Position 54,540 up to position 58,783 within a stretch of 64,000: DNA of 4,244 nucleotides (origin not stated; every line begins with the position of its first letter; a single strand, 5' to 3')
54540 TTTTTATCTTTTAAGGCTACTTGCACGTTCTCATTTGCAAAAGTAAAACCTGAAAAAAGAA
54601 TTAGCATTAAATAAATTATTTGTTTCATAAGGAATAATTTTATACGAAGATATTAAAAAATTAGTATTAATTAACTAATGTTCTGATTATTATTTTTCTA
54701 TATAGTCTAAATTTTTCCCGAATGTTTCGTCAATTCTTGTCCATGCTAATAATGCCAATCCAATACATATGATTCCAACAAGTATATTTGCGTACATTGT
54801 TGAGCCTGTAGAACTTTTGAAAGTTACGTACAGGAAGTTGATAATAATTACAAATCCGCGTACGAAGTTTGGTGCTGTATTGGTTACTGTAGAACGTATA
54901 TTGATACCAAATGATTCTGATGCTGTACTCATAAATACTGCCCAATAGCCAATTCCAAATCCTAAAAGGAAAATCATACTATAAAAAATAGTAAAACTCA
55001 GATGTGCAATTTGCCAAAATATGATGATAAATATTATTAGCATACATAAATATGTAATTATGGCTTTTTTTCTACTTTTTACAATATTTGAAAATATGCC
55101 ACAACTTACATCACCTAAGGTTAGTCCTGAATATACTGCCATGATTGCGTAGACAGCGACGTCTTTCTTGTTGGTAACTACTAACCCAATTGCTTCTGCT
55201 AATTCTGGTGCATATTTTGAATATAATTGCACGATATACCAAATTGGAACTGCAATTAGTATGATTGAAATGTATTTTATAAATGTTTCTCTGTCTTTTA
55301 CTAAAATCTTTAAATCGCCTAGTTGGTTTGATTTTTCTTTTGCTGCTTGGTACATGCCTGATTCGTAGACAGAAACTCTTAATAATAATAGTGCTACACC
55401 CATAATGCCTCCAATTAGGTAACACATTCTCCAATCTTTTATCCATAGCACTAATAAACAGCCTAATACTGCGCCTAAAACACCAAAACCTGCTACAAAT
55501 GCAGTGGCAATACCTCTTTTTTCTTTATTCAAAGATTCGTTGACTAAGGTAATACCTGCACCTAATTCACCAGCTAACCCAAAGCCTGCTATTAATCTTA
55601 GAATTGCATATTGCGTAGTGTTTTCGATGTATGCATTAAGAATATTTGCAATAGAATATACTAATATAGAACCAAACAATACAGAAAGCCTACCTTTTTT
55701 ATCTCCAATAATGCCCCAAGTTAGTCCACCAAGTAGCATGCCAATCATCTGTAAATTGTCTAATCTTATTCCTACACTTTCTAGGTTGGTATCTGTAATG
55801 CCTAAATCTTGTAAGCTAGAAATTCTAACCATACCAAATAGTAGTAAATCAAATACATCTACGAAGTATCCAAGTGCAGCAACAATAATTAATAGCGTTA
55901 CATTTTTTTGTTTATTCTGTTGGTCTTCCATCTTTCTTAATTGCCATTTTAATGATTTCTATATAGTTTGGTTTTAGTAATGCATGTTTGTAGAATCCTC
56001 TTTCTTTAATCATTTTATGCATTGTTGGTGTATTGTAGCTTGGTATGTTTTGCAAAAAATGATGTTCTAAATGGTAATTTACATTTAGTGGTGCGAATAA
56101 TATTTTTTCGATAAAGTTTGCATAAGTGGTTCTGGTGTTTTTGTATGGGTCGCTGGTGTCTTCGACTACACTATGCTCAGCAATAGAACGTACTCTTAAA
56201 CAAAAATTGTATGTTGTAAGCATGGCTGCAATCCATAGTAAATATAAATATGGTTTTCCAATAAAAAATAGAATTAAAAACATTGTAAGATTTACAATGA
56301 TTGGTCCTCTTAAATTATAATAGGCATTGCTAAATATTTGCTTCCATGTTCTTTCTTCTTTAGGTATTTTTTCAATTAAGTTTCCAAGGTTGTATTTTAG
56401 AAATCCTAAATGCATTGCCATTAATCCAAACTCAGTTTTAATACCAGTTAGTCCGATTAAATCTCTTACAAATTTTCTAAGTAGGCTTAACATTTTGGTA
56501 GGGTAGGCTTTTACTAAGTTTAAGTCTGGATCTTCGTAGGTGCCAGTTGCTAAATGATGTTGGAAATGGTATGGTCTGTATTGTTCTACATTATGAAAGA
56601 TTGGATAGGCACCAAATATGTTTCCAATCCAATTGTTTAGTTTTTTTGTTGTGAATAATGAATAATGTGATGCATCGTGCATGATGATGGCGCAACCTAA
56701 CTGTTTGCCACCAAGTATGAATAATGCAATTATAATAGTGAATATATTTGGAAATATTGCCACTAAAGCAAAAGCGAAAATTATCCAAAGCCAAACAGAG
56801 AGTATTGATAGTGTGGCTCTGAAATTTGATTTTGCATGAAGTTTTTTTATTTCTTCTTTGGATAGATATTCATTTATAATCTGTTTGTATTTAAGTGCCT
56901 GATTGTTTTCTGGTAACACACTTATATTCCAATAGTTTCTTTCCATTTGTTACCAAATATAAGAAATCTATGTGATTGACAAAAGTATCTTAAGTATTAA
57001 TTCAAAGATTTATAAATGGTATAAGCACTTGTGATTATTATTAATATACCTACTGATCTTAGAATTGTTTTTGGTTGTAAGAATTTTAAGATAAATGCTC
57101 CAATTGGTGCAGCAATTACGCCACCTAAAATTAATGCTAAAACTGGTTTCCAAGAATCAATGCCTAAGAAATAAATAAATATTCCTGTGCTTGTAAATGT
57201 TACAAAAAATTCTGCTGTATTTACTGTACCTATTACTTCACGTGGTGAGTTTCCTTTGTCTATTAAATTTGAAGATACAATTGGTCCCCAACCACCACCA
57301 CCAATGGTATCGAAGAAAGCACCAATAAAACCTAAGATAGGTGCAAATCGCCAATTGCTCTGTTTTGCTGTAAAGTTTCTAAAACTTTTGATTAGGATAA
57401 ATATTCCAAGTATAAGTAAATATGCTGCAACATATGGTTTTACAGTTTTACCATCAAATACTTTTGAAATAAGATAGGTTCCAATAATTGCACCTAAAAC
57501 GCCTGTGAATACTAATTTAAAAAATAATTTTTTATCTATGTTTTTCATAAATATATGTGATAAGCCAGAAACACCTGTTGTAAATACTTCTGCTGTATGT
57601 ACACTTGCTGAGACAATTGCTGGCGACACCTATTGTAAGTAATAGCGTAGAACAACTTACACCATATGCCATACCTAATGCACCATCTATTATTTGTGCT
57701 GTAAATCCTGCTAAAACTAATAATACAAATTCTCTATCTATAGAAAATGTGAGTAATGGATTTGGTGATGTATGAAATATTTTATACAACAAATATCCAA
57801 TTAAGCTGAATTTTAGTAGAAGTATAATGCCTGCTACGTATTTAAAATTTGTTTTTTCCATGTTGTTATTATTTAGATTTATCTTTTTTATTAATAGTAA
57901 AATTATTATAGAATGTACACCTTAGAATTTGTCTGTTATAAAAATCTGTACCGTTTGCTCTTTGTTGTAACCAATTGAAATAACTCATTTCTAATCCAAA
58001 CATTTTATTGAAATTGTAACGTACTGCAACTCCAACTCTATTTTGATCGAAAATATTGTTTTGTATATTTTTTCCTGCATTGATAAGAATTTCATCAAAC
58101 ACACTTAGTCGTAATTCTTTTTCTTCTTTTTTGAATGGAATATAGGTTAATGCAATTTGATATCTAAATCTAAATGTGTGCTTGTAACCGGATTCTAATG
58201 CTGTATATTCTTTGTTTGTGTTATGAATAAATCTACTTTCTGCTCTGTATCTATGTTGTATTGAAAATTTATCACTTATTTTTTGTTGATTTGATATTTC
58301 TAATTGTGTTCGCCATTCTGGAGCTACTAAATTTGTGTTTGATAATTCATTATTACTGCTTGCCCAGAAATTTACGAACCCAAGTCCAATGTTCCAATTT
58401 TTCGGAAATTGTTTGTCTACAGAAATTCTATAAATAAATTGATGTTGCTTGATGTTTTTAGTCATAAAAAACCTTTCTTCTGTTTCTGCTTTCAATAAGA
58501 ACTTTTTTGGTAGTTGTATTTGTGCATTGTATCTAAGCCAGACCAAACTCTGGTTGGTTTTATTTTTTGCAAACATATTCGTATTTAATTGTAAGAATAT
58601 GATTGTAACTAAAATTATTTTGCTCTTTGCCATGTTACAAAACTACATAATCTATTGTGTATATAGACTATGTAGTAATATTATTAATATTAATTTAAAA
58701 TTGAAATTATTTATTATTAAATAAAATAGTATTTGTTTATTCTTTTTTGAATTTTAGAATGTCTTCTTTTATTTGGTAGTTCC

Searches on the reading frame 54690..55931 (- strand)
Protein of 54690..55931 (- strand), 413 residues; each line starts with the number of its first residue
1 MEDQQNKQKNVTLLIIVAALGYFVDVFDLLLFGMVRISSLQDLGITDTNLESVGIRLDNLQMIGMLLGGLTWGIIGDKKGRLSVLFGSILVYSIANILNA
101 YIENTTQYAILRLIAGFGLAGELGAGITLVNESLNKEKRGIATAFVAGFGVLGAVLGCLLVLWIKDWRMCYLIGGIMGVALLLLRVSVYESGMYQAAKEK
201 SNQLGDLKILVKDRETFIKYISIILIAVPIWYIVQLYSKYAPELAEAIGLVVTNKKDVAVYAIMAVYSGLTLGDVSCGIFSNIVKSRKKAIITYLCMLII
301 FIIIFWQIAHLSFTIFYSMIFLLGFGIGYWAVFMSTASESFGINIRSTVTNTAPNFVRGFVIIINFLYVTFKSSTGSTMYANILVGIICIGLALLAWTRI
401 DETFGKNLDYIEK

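Call 52: search_protein_families(library=pfam, proteins=[window:54690-55931:-], max_evalue=0.0001)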
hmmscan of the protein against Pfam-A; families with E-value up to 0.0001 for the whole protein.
window:54690-55931:- (413 aa): 2 families
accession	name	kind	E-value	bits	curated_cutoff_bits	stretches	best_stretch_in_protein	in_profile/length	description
PF07690.21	MFS_1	-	1.8e-27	96.6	33.4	1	19-350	2-332/347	Major Facilitator Superfamily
PF00083.30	Sugar_tr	-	7.8e-12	45.2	22.3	1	60-202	54-205/452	Sugar (and other) transporter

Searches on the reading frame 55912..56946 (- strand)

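Call 52: search_protein_families(library=pfam, proteins=[window:55912-56946:-], max_evalue=0.0001)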
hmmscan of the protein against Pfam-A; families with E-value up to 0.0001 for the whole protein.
window:55912-56946:- (344 aa): 1 family
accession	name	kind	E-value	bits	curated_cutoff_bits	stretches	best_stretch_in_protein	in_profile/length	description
PF00487.30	FA_desaturase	-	1e-34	120.9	29.7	1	71-319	10-243/253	Fatty acid desaturase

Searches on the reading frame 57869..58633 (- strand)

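Call 52: search_protein_families(library=pfam, proteins=[window:57869-58633:-], max_evalue=0.0001)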
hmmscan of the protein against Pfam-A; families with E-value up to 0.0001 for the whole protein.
window:57869-58633:- (254 aa): 1 family
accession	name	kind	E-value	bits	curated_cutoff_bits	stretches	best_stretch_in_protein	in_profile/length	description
PF10677.15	DUF2490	-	5.8e-32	111.4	29.8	1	31-230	3-184/186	Protein of unknown function (DUF2490)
